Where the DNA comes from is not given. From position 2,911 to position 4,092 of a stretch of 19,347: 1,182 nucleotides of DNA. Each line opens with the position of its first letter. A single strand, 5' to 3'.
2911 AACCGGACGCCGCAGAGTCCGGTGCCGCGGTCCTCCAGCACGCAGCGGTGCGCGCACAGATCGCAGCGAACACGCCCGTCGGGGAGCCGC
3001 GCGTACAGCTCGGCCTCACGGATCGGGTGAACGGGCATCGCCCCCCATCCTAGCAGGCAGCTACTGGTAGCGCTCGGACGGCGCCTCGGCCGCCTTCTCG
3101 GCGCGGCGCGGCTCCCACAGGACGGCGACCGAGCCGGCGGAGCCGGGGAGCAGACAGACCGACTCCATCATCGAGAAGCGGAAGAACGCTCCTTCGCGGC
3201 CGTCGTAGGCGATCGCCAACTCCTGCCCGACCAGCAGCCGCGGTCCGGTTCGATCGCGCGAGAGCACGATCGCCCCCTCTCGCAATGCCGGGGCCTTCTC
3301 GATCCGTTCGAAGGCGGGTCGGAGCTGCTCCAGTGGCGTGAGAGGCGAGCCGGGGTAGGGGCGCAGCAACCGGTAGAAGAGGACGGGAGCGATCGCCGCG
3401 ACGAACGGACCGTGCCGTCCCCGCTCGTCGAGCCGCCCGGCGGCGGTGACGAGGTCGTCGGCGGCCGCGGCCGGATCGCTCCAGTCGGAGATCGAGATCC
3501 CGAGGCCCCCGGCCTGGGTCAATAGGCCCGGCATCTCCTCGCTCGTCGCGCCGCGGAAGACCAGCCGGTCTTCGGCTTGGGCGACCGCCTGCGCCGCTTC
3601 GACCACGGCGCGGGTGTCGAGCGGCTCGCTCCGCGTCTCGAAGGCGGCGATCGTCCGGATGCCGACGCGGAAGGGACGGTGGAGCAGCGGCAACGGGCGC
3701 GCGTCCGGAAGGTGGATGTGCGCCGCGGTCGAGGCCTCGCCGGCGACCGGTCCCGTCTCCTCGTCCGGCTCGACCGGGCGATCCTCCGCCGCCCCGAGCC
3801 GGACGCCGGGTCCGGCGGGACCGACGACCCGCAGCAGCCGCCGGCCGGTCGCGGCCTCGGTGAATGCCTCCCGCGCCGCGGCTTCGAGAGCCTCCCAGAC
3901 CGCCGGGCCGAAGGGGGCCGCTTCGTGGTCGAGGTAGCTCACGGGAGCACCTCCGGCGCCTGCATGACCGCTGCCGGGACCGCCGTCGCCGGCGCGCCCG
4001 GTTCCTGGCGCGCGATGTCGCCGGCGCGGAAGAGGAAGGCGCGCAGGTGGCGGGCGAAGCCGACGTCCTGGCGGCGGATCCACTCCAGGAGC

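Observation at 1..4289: Encapsulin/EncFtn nanocompartment genes in one tight operon with a radical SAM enzyme and a FtsX-type ABC exporter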

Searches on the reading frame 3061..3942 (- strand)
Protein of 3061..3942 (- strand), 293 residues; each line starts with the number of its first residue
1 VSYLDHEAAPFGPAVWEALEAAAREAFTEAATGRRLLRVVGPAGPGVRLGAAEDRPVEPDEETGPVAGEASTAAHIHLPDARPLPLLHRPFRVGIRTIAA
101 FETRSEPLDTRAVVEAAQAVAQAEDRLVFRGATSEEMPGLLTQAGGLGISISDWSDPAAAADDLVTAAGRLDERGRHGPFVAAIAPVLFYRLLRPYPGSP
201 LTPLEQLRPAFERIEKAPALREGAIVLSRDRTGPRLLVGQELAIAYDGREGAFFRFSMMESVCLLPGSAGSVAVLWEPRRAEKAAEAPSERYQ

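Call 5: search_protein_families(library=pfam, proteins=[window:3061-3942:-], max_evalue=0.01)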
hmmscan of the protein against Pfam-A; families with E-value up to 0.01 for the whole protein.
window:3061-3942:- (293 aa): 1 family
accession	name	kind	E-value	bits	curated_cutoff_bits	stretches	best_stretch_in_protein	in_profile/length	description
PF04454.18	Linocin_M18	-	7.4e-57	192.9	24.3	1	1-262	1-252/253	Encapsulating protein for peroxidase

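Call 6: search_protein_families(library=ncbifam, proteins=[window:3061-3942:-], max_evalue=0.01)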
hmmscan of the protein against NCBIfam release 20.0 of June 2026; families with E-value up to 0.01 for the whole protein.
window:3061-3942:- (293 aa): 1 family
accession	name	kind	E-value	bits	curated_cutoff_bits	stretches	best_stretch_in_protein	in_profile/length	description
NF041155.2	encap_f1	equivalog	1.1e-44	152.8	100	1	4-265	1-251/261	family 1 encapsulin nanocompartment shell protein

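Call 14: find_homologous_proteins(query=window:3061-3942:-)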
Query window:3061-3942:- (293 aa): 46 proteins with E <= 0.001 among 8000 candidates.
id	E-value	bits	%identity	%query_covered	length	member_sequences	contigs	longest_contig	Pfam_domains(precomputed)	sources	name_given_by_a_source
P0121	6.5e-184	628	100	100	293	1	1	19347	PF04454.19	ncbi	-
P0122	4.4e-84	300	53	94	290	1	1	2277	PF04454.19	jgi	jgi:uncharacterized linocin/CFP29 family protein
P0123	6.4e-82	293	54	94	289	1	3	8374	PF04454.19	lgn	-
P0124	8.5e-82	293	55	94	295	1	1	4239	PF04454.19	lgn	-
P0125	6.6e-79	283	52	94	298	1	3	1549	PF04454.19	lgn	-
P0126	9.6e-79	283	53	94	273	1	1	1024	PF04454.19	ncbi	-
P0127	9.3e-78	280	53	94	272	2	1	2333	PF04454.19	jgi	jgi:uncharacterized linocin/CFP29 family protein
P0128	7.7e-76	273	52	94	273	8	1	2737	PF04454.19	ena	-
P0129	8.3e-76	273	53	94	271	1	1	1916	PF04454.19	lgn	-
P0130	1.1e-75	273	50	94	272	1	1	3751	PF04454.19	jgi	jgi:uncharacterized linocin/CFP29 family protein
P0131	1.4e-75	272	52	94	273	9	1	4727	PF04454.19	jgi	jgi:uncharacterized linocin/CFP29 family protein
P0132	2.9e-75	271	49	95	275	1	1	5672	PF04454.19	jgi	jgi:uncharacterized linocin/CFP29 family protein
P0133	4.9e-75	271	52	94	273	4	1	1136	PF04454.19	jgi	jgi:uncharacterized linocin/CFP29 family protein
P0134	5.7e-75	270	51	94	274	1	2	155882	PF04454.19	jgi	jgi:uncharacterized linocin/CFP29 family protein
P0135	6.3e-75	270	53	94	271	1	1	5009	PF04454.19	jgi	jgi:uncharacterized linocin/CFP29 family protein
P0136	9.3e-75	270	51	94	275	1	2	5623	PF04454.19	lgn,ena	-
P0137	1.1e-74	269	51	94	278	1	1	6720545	PF04454.19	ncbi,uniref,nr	ncbi:family 1 encapsulin nanocompartment shell protein [Anaeromyxobacter oryzae]|uniref:Bacteriocin 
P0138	1.2e-74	269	51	94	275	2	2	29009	PF04454.19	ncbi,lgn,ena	-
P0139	1.6e-74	269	52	94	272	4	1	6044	PF04454.19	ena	-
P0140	1.7e-74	269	51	94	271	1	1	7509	PF04454.19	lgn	-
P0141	1.9e-74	269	53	94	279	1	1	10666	PF04454.19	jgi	jgi:uncharacterized linocin/CFP29 family protein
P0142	2.3e-74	268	52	94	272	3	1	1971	PF04454.19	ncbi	-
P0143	2.4e-74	268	52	94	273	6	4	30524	PF04454.19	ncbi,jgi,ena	ncbi:MAG TPA: family 1 encapsulin nanocompartment shell protein [Anaeromyxobacter sp.]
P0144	4.2e-74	268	51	94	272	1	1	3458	PF04454.19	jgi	jgi:uncharacterized linocin/CFP29 family protein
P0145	2.5e-73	265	52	94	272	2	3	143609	PF04454.19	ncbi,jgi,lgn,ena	-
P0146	3.6e-73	265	52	94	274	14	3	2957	PF04454.19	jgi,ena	-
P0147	5.3e-73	264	50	94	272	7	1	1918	PF04454.19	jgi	jgi:uncharacterized linocin/CFP29 family protein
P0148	8.5e-73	263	53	94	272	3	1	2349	PF04454.19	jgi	jgi:uncharacterized linocin/CFP29 family protein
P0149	1.3e-72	263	52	94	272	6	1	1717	PF04454.19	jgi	jgi:uncharacterized linocin/CFP29 family protein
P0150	1.7e-72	262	50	94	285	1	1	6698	PF04454.19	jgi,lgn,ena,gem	-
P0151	2.9e-72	262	52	94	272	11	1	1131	PF04454.19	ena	-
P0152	4.4e-72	261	52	94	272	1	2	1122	PF04454.19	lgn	-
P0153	4.6e-72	261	51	94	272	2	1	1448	PF04454.19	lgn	-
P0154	5.0e-72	261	51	94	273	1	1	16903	PF04454.19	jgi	jgi:uncharacterized linocin/CFP29 family protein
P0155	8.0e-72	260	52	95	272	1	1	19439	PF04454.19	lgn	-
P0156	8.5e-72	260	51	94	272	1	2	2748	PF04454.19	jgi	jgi:uncharacterized linocin/CFP29 family protein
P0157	7.5e-71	257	51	94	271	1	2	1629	PF04454.19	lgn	-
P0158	2.2e-70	255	51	94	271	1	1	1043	PF04454.19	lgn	-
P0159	3.8e-70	255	50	94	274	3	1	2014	PF04454.19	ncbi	-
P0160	4.1e-70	254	48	94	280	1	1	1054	PF04454.19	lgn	-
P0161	1.2e-69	253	50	94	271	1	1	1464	PF04454.19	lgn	-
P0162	5.2e-69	251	49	94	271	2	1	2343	PF04454.19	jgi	jgi:uncharacterized linocin/CFP29 family protein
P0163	6.2e-69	251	48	94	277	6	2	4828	PF04454.19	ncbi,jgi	jgi:uncharacterized linocin/CFP29 family protein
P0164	9.8e-67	243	54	83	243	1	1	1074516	PF04454.19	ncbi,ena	-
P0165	7.8e-57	211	55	66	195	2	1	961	PF04454.19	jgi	jgi:uncharacterized linocin/CFP29 family protein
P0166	1.0e-48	184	56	58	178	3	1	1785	PF04454.19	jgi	jgi:uncharacterized linocin/CFP29 family protein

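Call 15: find_encoding_contigs(protein=P0123, flank=8000, max_places=3)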
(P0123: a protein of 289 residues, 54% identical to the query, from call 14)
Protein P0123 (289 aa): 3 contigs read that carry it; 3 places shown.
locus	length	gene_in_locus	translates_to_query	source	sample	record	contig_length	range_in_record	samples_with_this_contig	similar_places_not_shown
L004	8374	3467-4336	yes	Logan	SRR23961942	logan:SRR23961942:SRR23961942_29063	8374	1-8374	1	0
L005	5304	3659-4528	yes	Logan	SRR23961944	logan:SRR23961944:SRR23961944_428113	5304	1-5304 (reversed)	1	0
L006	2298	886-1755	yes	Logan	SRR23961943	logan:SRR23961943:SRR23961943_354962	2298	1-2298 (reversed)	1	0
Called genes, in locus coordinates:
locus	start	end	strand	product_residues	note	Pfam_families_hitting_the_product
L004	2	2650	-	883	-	?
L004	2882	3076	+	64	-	-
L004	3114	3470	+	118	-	PF22277:EncFtn-like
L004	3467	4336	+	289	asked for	PF04454:Linocin_M18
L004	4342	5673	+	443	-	PF05139:Erythro_esteras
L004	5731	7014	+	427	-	-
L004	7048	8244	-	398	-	PF10604:Polyketide_cyc2, PF03364:Polyketide_cyc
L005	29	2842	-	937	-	PF14417:MEDS, PF13185:GAF_2 (faint), PF13492:GAF_3 (faint), PF14417:MEDS, PF00512:HisKA, PF02518:HATPase_c, PF00072:Response_reg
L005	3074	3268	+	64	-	-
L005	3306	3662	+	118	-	PF22277:EncFtn-like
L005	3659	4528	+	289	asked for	PF04454:Linocin_M18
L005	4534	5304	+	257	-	?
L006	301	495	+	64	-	-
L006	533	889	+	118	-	PF22277:EncFtn-like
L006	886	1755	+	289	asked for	PF04454:Linocin_M18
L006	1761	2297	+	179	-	?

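Call 16: find_encoding_contigs(protein=P0124, flank=8000, max_places=3)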
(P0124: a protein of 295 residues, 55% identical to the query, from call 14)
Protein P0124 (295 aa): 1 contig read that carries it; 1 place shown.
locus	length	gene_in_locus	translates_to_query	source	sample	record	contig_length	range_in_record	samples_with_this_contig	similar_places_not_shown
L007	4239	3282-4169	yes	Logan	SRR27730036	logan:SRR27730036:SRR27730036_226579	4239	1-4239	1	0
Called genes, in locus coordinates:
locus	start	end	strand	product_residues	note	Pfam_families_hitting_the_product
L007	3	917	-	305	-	?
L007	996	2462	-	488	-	PF00512:HisKA, PF02518:HATPase_c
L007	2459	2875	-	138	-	PF00072:Response_reg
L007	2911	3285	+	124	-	PF22277:EncFtn-like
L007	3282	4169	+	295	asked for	PF04454:Linocin_M18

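Call 17: find_encoding_contigs(protein=P0122, flank=8000, max_places=3)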
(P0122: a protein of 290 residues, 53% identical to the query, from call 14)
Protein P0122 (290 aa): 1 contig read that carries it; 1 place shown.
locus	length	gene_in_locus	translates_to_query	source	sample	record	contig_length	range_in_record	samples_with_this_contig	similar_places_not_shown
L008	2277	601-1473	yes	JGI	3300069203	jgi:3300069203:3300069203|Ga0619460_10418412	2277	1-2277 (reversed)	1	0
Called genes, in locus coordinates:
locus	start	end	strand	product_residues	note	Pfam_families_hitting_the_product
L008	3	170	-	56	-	?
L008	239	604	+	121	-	PF22277:EncFtn-like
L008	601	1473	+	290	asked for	PF04454:Linocin_M18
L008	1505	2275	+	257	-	?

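Call 18: search_protein_families(library=ncbifam, proteins=[L008:1505-2275:+, L006:1761-2297:+], max_evalue=0.001)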
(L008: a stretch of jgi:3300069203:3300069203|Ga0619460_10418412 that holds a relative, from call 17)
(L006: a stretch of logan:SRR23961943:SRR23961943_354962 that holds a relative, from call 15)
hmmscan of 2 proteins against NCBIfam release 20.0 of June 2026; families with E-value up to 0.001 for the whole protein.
L008:1505-2275:+ (257 aa): 18 families
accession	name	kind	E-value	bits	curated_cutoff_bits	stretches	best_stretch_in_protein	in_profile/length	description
TIGR04337.1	AmmeMemoSam_rS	hypoth_equivalog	4.6e-76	255.9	220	1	11-257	4-249/349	AmmeMemoRadiSam system radical SAM enzyme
TIGR02493.1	PFLA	equivalog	1.2e-13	51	231.75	1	74-246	14-186/235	pyruvate formate-lyase-activating protein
TIGR04041.1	activase_YjjW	hypoth_equivalog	2.8e-13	49.9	250.2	1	139-257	120-238/276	YjjW family glycine radical enzyme activase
TIGR02494.1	PFLE_PFLC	subfamily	1e-12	47.9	174.35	1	136-245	132-241/293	glycyl-radical enzyme activating protein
TIGR02666.1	moaA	equivalog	1.1e-10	41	284.05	1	83-244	17-181/336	GTP 3',8-cyclase MoaA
NF008356.0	PRK11145.1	equivalog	2.2e-10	40.2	375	1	81-246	25-191/246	pyruvate formate lyase 1-activating protein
NF048010.1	SfplDhtActHpsHDes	equivalog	3e-09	36.1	430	1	133-252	137-258/298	(2S)-3-sulfopropanediol dehydratase activating enzyme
TIGR02495.1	NrdG2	equivalog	4.7e-09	35.8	131.15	1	74-245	14-182/193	anaerobic ribonucleoside-triphosphate reductase activating protein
TIGR04003.1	rSAM_BssD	equivalog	1.2e-08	34.5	496.45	1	134-245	134-246/314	[benzylsuccinate synthase]-activating enzyme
TIGR02668.1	moaA_archaeal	equivalog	2.2e-07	30.2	325.25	1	83-243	17-173/303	GTP 3',8-cyclase MoaA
TIGR04395.1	cutC_activ_rSAM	equivalog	6.8e-07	28.9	360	1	136-244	138-246/309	choline TMA-lyase-activating enzyme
NF043069.1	T4HPD_activ_SAM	equivalog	7.6e-07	28.8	425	1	132-246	128-242/299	trans-4-hydroxy-L-proline dehydratase activase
TIGR04466.1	rSAM_BlsE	equivalog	1.3e-06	28.1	400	1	86-229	13-151/327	cytosylglucuronate decarboxylase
NF033719.1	ind_deCO2_activ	equivalog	7.3e-06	25.5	425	1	135-245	137-247/302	indoleacetate decarboxylase activase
NF001199.0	PRK00164.2-1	equivalog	8.3e-06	25.1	231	1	83-239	19-171/308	GTP 3',8-cyclase MoaA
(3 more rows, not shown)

L006:1761-2297:+ (179 aa): 3 families
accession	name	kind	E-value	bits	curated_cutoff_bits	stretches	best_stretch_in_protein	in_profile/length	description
NF000209.1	EreB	exception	5.3e-11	42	750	1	18-139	23-135/419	EreB family erythromycin esterase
NF000208.1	EreA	exception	0.00033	19.6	750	1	19-101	18-99/408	EreA family erythromycin esterase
NF000516.1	EreD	equivalog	0.00047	19.2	800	1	29-139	31-132/408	EreD family erythromycin esterase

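Call 25: find_related_loci(query=A1, collection=genome_contigs, flank=8000)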
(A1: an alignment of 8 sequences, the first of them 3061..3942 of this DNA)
Query A1 (293 aa) in genome_contigs; peptide patterns used: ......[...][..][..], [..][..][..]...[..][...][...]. (x = any residue, [..] = any of these).
158 stretches matched a pattern; 19 encode a relative of the query (tblastn E <= 1e-3); 18 distinct loci.
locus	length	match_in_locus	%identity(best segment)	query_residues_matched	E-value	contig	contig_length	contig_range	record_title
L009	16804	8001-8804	53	1-275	3e-81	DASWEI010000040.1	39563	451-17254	MAG TPA_asm: Anaeromyxobacter sp. isolate SMAG_U2758 k141_768491, whole genome shotgun sequence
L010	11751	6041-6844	52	1-275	5e-80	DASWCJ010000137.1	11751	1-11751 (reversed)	MAG TPA_asm: Anaeromyxobacter sp. isolate SMAG_U2706 k141_2681694, whole genome shotgun sequence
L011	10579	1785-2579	51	2-275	1e-78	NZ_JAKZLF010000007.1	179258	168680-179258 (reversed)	Anaeromyxobacter soli strain SG29 Scaffold7, whole genome shotgun sequence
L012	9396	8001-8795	51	2-275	4e-78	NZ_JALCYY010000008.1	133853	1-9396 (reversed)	Anaeromyxobacter terrae strain SG22 Scaffold8, whole genome shotgun sequence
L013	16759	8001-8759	53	16-275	3e-77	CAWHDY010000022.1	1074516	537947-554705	MAG: uncultured delta proteobacterium isolate MFD00905.bin.2.211 genome assembly, contig: contig_8057, whole genome shot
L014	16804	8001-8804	52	1-275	1e-75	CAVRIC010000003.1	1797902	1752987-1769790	MAG: uncultured delta proteobacterium isolate MFD05674.bin.2.49 genome assembly, contig: contig_61781, whole genome shot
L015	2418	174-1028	47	1-293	3e-76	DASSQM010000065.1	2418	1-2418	MAG TPA_asm: Anaeromyxobacter sp. isolate SMAG_U462 k141_119030, whole genome shotgun sequence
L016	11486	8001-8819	51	1-275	3e-74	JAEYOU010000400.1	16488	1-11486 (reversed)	MAG: Proteobacteria bacterium isolate OH_CBB_164 k127_458210, whole genome shotgun sequence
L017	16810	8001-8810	51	1-275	4e-69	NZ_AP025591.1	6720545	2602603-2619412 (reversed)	Anaeromyxobacter oryzae strain Red232 chromosome, complete genome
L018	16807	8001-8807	49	1-275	1e-68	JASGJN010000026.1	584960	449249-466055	MAG: Anaeromyxobacter sp. isolate 5N478 JMF-2111-06-0005.ont.bin.478_25, whole genome shotgun sequence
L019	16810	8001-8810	50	1-275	6e-66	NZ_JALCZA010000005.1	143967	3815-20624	Anaeromyxobacter oryzisoli strain SG63 Scaffold5, whole genome shotgun sequence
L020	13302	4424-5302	48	1-275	3e-64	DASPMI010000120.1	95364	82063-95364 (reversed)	MAG TPA_asm: Anaeromyxobacter sp. isolate SMAG_U12088 k141_80422, whole genome shotgun sequence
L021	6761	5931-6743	50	1-275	8e-64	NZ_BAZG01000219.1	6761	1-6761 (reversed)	Anaeromyxobacter sp. PSR-1, whole genome shotgun sequence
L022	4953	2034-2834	51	1-275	3e-61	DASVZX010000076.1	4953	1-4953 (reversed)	MAG TPA_asm: Anaeromyxobacter sp. isolate SMAG_U2639 k141_314478, whole genome shotgun sequence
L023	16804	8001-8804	51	1-275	8e-79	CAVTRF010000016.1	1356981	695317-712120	MAG: uncultured delta proteobacterium isolate MFD00905.bin.2.16 genome assembly, contig: contig_2775, whole genome shotg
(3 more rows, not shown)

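Call 41: search_solved_structures(query=window:3061-3942:-, max_evalue=0.001)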
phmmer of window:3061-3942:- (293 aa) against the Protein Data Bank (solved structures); distinct sequences matched with E-value up to 0.001: 37.
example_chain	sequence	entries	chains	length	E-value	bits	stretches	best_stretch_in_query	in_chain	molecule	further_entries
4pt2_P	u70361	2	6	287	3.8e-28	101.9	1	3-264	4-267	Encapsulin protein | Type 1 encapsulin shell protein EncA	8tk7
7s4q_A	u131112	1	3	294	4.2e-28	101.8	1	3-264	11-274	EncA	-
7s20_A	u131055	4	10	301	4.5e-28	101.7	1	3-264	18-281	EncA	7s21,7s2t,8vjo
8v4n_A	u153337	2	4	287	7e-28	101.1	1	3-264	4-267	Type 1 encapsulin shell protein EncA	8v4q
9i8e_C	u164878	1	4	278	1.1e-26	97.1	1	1-266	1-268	Encapsulin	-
9i8f_C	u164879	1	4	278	2.2e-26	96.2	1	1-266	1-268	Encapsulin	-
9b9i_A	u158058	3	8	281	4.5e-26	95.2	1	3-264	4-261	Type 1 encapsulin shell protein EncA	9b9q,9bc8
6nj8_A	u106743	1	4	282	1.9e-21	79.9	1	17-278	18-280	Encapsulating protein for a DyP-type peroxidase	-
7mh2_A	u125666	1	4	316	1.2e-19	74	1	83-279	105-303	T4GALA Engineered Protein Nanocage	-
9fy6_A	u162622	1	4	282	2.2e-19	73.2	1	29-265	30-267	Bacteriocin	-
8rvj_A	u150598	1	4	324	3.4e-19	72.6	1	83-279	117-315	Type 1 encapsulin shell protein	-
9zvv_A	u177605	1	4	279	4.4e-19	72.2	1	17-278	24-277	Type 1 encapsulin shell protein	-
9zw3_A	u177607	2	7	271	6.7e-18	68.3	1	17-278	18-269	Type 1 encapsulin shell protein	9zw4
9fn9_A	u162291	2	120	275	5.1e-15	58.9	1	4-274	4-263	29 kDa antigen Cfp29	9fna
7boj_A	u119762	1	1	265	9.6e-15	58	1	4-269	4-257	29 kDa antigen Cfp29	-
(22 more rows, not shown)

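Call 46: find_encoding_contigs(protein=P0125, flank=6000, max_places=3)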
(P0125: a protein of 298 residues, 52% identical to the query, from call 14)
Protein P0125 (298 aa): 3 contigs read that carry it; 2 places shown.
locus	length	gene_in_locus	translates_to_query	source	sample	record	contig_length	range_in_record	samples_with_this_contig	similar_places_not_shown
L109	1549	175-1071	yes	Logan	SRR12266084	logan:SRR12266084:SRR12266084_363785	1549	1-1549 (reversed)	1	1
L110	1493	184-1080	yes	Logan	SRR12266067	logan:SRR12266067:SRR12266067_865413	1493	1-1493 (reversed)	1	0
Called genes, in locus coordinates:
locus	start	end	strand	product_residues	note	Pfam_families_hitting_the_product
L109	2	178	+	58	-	?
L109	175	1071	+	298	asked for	PF04454:Linocin_M18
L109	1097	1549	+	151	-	?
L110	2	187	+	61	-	?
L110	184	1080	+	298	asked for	PF04454:Linocin_M18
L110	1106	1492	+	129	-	?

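Call 47: find_encoding_contigs(protein=P0150, flank=6000, max_places=2)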
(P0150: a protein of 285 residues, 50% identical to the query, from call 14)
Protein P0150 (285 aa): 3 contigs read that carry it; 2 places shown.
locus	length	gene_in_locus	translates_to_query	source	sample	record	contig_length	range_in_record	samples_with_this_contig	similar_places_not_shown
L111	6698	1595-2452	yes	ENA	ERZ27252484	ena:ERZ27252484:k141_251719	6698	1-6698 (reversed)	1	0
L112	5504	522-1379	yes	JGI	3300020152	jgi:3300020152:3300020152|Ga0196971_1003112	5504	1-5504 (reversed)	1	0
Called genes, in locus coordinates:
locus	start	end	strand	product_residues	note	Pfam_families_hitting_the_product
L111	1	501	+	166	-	?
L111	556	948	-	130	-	PF00072:Response_reg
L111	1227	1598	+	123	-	PF22277:EncFtn-like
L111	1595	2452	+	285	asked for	PF04454:Linocin_M18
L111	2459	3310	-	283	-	-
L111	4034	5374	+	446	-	PF02264:LamB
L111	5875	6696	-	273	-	?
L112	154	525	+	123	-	PF22277:EncFtn-like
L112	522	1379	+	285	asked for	PF04454:Linocin_M18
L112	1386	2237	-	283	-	-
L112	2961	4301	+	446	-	PF02264:LamB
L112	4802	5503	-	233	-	?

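Call 48: find_encoding_contigs(protein=P0141, flank=6000, max_places=2)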
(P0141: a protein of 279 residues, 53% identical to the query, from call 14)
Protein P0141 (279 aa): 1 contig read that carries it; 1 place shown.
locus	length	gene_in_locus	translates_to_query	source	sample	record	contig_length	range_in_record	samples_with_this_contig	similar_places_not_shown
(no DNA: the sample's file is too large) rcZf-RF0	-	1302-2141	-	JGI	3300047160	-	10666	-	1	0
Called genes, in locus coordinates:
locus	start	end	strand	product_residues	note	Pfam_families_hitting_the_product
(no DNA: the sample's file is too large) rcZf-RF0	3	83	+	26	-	?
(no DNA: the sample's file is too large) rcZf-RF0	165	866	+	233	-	-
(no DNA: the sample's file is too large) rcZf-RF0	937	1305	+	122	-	PF22277:EncFtn-like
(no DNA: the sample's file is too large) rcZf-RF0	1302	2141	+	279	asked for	PF04454:Linocin_M18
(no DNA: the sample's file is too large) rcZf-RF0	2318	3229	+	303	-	PF01619:Pro_dh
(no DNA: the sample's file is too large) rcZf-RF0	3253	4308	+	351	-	PF04339:FemAB_like (weak), PF02388:FemAB (weak), PF13480:Acetyltransf_6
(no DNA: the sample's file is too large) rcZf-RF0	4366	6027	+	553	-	PF18158:AidB_N, PF02770:Acyl-CoA_dh_M, PF00441:Acyl-CoA_dh_1, PF08028:Acyl-CoA_dh_2, PF22924:ACOX_C_alpha1 (weak)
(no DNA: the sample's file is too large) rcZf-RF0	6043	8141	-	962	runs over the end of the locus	-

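Call 60: search_protein_families(library=pfam, proteins=[L109:1097-1549:+, L109:175-1071:+, L004:4342-5673:+], max_evalue=0.00001)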
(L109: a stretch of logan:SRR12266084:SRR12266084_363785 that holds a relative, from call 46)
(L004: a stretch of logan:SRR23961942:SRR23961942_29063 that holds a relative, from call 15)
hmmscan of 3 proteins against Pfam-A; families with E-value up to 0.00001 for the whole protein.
L109:1097-1549:+ (151 aa): 1 family
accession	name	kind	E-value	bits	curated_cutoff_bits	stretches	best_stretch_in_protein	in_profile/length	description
PF00005.33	ABC_tran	-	1.7e-26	93.9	25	1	22-151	2-118/137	ABC transporter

L109:175-1071:+ (298 aa): 1 family
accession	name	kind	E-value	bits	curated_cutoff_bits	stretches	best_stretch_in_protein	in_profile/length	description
PF04454.18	Linocin_M18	-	1.2e-57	195.5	24.3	1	1-267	1-253/253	Encapsulating protein for peroxidase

L004:4342-5673:+ (443 aa): 1 family
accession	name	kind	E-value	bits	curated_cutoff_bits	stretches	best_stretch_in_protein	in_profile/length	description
PF05139.19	Erythro_esteras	-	4.1e-126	421.9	26.4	1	58-418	1-358/358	Erythromycin esterase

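Call 64: find_encoding_contigs(protein=P0163, flank=5000, max_places=2)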
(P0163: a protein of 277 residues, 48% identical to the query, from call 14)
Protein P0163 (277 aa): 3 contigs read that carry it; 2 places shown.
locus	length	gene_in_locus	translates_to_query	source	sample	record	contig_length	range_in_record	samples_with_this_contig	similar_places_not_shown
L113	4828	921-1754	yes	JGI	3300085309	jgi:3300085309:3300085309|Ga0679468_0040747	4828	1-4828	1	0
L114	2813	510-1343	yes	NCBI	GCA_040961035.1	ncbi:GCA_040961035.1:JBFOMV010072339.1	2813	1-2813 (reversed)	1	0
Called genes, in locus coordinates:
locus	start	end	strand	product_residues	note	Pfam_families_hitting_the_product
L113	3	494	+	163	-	?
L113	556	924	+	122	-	PF22277:EncFtn-like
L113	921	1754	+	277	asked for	PF04454:Linocin_M18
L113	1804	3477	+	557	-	PF18158:AidB_N, PF02770:Acyl-CoA_dh_M, PF00441:Acyl-CoA_dh_1, PF08028:Acyl-CoA_dh_2, PF22924:ACOX_C_alpha1 (weak)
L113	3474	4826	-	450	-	?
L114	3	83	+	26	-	?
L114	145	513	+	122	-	PF22277:EncFtn-like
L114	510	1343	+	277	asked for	PF04454:Linocin_M18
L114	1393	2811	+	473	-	?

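Call 65: find_encoding_contigs(protein=P0132, flank=5000, max_places=2)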
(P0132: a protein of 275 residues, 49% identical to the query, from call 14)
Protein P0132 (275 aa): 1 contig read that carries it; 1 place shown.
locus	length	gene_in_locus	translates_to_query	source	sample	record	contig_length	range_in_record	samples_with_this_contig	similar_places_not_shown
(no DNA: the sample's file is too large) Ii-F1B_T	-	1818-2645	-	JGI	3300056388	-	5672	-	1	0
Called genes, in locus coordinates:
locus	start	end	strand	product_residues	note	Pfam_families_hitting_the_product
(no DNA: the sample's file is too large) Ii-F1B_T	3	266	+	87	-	?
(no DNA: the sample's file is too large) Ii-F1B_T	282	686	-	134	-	PF01475:FUR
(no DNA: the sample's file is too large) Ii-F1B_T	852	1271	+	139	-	PF00210:Ferritin (faint), PF02915:Rubrerythrin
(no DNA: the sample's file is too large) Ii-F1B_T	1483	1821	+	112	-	PF22277:EncFtn-like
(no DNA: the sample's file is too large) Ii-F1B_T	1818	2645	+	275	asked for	PF04454:Linocin_M18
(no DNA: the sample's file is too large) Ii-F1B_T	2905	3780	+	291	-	PF00034:Cytochrom_C (faint), PF13442:Cytochrome_CBB3 (weak)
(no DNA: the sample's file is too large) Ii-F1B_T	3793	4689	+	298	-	-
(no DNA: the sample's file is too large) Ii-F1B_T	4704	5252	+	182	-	PF04264:YceI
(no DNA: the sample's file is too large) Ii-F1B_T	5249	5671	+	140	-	?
